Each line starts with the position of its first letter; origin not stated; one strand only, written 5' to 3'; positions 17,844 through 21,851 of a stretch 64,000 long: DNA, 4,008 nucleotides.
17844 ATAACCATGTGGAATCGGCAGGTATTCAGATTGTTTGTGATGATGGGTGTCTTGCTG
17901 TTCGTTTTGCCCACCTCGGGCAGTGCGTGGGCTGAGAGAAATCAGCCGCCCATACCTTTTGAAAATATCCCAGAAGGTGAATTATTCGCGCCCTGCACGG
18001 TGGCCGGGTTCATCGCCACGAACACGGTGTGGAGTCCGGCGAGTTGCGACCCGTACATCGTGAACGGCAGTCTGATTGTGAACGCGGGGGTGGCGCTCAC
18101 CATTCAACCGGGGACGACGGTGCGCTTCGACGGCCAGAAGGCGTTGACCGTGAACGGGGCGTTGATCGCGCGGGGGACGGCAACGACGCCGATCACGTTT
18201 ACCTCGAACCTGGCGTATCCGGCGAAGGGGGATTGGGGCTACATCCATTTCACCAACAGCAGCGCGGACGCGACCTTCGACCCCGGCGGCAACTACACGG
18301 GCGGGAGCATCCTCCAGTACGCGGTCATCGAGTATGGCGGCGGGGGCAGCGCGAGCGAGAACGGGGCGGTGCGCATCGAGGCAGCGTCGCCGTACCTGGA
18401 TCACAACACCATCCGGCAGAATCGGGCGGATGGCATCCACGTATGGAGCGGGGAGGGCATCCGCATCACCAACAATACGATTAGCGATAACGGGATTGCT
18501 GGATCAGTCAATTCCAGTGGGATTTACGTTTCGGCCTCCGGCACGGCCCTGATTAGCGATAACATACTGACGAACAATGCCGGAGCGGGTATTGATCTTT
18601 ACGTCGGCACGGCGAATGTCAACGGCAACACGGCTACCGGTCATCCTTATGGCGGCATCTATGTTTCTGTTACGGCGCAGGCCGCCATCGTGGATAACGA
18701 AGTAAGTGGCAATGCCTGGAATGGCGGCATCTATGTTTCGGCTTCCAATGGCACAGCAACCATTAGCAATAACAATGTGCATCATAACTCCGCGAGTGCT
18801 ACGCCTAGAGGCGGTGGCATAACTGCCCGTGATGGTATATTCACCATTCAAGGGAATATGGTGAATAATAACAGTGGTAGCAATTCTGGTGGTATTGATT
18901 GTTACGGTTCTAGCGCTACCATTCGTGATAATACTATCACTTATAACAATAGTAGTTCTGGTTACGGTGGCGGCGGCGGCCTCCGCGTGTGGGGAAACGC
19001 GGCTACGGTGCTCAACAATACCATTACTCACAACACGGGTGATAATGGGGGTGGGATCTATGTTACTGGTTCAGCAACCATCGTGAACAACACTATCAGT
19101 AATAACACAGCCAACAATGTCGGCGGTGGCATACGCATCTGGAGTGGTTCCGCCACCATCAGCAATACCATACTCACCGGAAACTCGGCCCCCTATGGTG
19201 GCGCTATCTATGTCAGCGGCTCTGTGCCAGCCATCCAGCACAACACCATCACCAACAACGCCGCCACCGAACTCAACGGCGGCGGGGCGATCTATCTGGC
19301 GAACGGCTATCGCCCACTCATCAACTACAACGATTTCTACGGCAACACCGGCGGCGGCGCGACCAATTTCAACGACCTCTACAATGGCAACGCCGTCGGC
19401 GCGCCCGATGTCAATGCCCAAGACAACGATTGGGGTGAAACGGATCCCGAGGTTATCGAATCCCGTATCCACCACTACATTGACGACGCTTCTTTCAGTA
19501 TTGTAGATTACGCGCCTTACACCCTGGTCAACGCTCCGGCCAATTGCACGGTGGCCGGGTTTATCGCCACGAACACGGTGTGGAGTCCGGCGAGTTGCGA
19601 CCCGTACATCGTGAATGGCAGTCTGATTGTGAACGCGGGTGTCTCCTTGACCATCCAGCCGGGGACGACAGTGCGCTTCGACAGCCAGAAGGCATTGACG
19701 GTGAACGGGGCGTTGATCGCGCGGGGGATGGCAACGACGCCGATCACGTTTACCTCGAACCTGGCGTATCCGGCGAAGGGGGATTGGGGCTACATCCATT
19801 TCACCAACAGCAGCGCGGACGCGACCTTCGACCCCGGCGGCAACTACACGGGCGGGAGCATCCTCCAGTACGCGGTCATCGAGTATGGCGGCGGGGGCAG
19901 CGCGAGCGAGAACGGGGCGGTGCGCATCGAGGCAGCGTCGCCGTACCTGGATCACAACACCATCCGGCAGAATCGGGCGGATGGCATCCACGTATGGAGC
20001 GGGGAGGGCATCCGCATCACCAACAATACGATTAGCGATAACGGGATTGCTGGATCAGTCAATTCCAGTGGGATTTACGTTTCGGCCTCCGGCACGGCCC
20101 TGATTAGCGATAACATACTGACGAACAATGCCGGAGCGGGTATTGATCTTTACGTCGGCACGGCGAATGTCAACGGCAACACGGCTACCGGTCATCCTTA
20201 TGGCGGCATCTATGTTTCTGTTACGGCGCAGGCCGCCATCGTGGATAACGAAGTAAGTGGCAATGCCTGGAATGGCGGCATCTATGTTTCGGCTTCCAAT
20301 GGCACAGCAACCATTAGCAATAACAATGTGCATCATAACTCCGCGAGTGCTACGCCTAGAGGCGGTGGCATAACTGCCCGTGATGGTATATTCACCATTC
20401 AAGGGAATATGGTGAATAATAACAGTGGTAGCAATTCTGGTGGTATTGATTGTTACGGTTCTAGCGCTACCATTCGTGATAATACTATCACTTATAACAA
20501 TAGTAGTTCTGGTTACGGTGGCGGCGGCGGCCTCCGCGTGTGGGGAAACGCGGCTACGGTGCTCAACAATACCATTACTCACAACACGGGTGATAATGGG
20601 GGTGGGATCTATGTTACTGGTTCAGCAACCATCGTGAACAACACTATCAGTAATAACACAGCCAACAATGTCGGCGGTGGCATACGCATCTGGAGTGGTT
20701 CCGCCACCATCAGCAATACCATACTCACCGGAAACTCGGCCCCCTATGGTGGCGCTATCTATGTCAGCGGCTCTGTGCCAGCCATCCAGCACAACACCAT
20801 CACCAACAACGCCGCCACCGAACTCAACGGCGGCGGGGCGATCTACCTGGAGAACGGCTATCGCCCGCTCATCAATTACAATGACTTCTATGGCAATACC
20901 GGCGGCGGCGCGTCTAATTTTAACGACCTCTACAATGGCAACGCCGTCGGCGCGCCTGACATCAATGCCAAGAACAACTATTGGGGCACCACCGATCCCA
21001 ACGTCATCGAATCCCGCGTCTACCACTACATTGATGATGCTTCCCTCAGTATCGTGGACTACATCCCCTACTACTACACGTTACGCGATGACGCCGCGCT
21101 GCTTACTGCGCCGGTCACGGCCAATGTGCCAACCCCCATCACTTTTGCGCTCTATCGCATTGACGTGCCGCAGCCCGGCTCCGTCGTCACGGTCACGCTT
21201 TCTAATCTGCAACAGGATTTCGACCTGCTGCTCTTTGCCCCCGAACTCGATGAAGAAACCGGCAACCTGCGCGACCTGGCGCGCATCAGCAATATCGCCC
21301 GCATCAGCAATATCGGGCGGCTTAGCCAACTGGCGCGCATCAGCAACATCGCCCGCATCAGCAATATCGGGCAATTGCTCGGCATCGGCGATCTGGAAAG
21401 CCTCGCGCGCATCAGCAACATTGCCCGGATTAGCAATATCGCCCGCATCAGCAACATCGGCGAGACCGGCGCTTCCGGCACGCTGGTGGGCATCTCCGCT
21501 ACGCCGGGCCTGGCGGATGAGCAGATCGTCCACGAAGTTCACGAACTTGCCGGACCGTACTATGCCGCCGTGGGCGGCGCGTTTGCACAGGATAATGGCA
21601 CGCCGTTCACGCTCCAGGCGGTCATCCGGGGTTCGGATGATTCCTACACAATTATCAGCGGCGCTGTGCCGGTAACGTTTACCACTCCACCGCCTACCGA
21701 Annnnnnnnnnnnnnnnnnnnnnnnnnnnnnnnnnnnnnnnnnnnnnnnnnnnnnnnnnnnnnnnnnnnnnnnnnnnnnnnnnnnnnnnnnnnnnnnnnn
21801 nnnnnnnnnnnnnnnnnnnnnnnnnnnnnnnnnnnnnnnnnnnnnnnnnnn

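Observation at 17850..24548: Giant surface protein with a perfect-frame 1551-bp tandem module duplication and multi-domain architecture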

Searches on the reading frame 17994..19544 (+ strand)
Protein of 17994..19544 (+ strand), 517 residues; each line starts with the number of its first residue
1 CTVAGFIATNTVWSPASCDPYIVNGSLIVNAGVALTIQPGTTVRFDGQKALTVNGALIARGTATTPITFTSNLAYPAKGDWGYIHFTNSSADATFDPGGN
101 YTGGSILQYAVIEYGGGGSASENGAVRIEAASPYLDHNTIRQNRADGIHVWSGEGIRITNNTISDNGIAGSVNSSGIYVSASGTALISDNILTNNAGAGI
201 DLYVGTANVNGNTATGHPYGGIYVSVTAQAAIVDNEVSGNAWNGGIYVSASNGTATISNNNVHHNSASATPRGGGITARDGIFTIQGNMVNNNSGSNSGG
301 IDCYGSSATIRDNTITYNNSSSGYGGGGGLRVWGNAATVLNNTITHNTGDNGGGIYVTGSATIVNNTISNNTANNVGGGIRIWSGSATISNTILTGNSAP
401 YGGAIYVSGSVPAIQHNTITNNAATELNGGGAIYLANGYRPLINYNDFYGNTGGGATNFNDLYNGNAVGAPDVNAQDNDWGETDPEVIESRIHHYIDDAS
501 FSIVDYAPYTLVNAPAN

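Call 32: find_homologous_proteins(query=window:17994-19544:+, max_evalue=1e-10)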
Query seq(517 aa) (517 aa): 906 proteins with E <= 1e-10 among 8000 candidates; the best 120 are listed.
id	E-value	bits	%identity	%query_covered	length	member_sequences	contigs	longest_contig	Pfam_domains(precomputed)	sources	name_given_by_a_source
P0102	2.1e-116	408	50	98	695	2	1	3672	PF13229.13,PF05048.20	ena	-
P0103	2.4e-111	391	49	98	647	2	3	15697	PF13229.13,PF28492.1,PF05048.20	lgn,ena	-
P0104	7.3e-103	363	44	98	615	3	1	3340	PF13229.13,PF05048.20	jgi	jgi:parallel beta-helix repeat protein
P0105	1.5e-101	359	48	54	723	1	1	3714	PF13229.13,PF28492.1,PF05048.20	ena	-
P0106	2.0e-97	345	43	100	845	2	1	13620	PF13229.13,PF04151.22,PF28492.1,PF05048.20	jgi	jgi:parallel beta-helix repeat protein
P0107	5.3e-97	344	45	68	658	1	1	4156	PF13229.13,PF28492.1,PF05048.20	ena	-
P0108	1.2e-95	339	44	98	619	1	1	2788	PF13229.13,PF02415.24,PF28492.1,PF05048.20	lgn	-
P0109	6.8e-93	330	45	98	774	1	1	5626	PF13229.13,PF28492.1,PF05048.20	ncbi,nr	ncbi:MAG TPA: right-handed parallel beta-helix repeat-containing protein, partial [Anaerolineae bact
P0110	5.0e-90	321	42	98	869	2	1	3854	PF13229.13,PF28492.1,PF05048.20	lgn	-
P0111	1.2e-88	316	57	54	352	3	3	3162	PF13229.13,PF28492.1,PF05048.20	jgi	-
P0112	1.6e-87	312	42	64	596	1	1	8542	PF13229.13,PF02415.24,PF28492.1,PF05048.20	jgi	jgi:parallel beta-helix repeat protein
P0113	7.9e-86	307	52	67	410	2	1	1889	PF13229.13,PF28492.1,PF05048.20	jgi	-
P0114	1.1e-85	306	39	99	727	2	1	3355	PF13229.13,PF28492.1,PF05048.20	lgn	-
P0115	2.0e-85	306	42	90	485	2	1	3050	PF13229.13,PF05048.20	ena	-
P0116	5.9e-85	304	39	98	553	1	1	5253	PF13229.13,PF28492.1,PF05048.20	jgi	-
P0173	1.2e-53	201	38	84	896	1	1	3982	PF13229.13,PF02415.24,PF18998.7,PF05048.20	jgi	-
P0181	2.4e-51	193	32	98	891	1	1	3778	PF13229.13,PF02415.24,PF18998.7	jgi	jgi:parallel beta-helix repeat protein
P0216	2.4e-46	177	36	84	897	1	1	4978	PF13229.13,PF02415.24,PF18998.7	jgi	jgi:parallel beta-helix repeat protein/predicted outer membrane repeat protein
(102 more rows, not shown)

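Call 69: search_solved_structures(query=window:17994-19544:+, max_evalue=0.01)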
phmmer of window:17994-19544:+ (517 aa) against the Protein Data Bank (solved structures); distinct sequences matched with E-value up to 0.01: 0.

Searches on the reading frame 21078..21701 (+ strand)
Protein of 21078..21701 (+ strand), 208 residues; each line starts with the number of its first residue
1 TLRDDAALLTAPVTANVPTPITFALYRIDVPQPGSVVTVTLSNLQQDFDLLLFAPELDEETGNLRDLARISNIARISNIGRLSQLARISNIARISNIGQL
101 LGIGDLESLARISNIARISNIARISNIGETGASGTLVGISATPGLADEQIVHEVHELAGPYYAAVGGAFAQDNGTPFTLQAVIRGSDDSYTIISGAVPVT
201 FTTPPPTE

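Call 9: search_protein_families(library=pfam, proteins=[window:21078-21701:+], max_evalue=10)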
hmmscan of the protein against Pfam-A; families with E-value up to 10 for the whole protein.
seq(208 aa): 3 families
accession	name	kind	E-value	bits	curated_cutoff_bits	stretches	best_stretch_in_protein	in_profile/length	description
PF04151.21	PPC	-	0.0085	17.4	25.9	1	24-56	3-34/70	Bacterial pre-peptidase C-terminal domain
PF23892.1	Ig_CycH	-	0.097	12.9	27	0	79-108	60-90/108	Cytochrome c-type biogenesis protein H Ig-like domain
PF02796.21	HTH_7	-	0.59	10.7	23.8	0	112-123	24-35/45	Helix-turn-helix domain of resolvase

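Call 57: predict_structure(alignment_id=A3)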
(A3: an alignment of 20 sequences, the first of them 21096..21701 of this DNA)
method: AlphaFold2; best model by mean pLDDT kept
length: 202 residues; sequences in the alignment: 20
mean_pLDDT: 68.2   pTM: 0.60
mean pLDDT of the five models: 68.2, 66.3, 66.2, 65.1, 64.7
residues with pLDDT >= 90: 53; 70-90: 38; 50-70: 53; < 50: 58
segments of 3 or more residues with pLDDT < 50: 1-4, 70-95, 103-125
pLDDT, mean of each block of 10 residues (from residue 1): 54 66 91 94 88 62 55 44 43 49 46 41 58 91 91 89 83 91 61 71 55
secondary structure, 60 per line:
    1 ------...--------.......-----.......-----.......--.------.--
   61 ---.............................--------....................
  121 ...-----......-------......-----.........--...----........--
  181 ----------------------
elements in order: E7-9 E18-24 E30-36 E42-48 H64-92 H101-123 E129-134 E142-147 E153-161 E171-178

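Call 59: fold_search(model_id=the predicted structure, library=pdb)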
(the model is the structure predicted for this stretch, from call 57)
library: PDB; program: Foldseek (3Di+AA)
matches with E <= 10: 1136; with E <= 0.001: 0
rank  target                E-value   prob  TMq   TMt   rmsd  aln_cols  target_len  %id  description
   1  9ues_B                1.9e-03  1.00  0.42  0.21   3.1       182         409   14  Crystal structure of an inactive TKSP mutant in complex with the TKS propeptide (released 2026-02-18)
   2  3afg_B                2.0e-03  1.00  0.38  0.16   3.8       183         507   15  Crystal structure of ProN-Tk-SP from Thermococcus kodakaraensis (released 2010-08-04)
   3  3afg_A                2.5e-03  1.00  0.37  0.16   4.0       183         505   14  Crystal structure of ProN-Tk-SP from Thermococcus kodakaraensis (released 2010-08-04)
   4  9eva_B                8.0e-03  1.00  0.37  0.15   8.7       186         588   11  3DFlex refinement of the CryoEM structure of DeCLIC nanodisc with 10mM calcium (released 2025-04-09)
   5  1olm_E                8.5e-03  1.00  0.38  0.21  12.3       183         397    8  Supernatant Protein Factor in Complex with RRR-alpha-Tocopherylquinone: A Link between Oxidized Vitamin E and Choleste (released 2004-08-12)
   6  9ihc_B                1.1e-02  1.00  0.39  0.62   3.5       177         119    8  CryoEM structure of a synthetic antibody, COP-2, in complex with the C-terminal domain of Clostridium perfringens Ente (released 2025-03-12)
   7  4uyb                  1.2e-02  1.00  0.36  0.20  12.8       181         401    8  Crystal structure of SEC14-like protein 3 (released 2014-09-24)
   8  3nru_H                1.2e-02  0.91  0.30  0.36  13.6       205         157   12  Ligand binding domain of EPHA7 (released 2010-12-08)
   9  6v4s_B                1.3e-02  0.99  0.39  0.15   9.6       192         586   11  A Closed pore conformation of a Pentameic ligand-gated ion channel with additional N-terminal domain (released 2020-06-03)
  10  9ev1_A                1.3e-02  0.99  0.40  0.15   8.1       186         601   13  3DFlex refinement of the CryoEM structure of DeCLIC nanodisc with 10mM EDTA in sym-like state (released 2025-04-09)
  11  6v4a_A                1.3e-02  0.99  0.38  0.15   9.6       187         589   12  An open conformation of a Pentameic ligand-gated ion channel with additional N-terminal domain (released 2020-06-03)
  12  7rrm_A                1.3e-02  1.00  0.37  0.68   3.3       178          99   10  Structure of the human TMED1 (p24gamma1) Golgi dynamics Domain (released 2021-10-20)
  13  6v4a_D                1.3e-02  0.99  0.37  0.15   9.9       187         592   12  An open conformation of a Pentameic ligand-gated ion channel with additional N-terminal domain (released 2020-06-03)
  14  3nru_B                1.3e-02  0.97  0.33  0.40  14.0       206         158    9  Ligand binding domain of EPHA7 (released 2010-12-08)
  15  9eva_A                1.4e-02  0.99  0.39  0.15   8.2       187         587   13  3DFlex refinement of the CryoEM structure of DeCLIC nanodisc with 10mM calcium (released 2025-04-09)
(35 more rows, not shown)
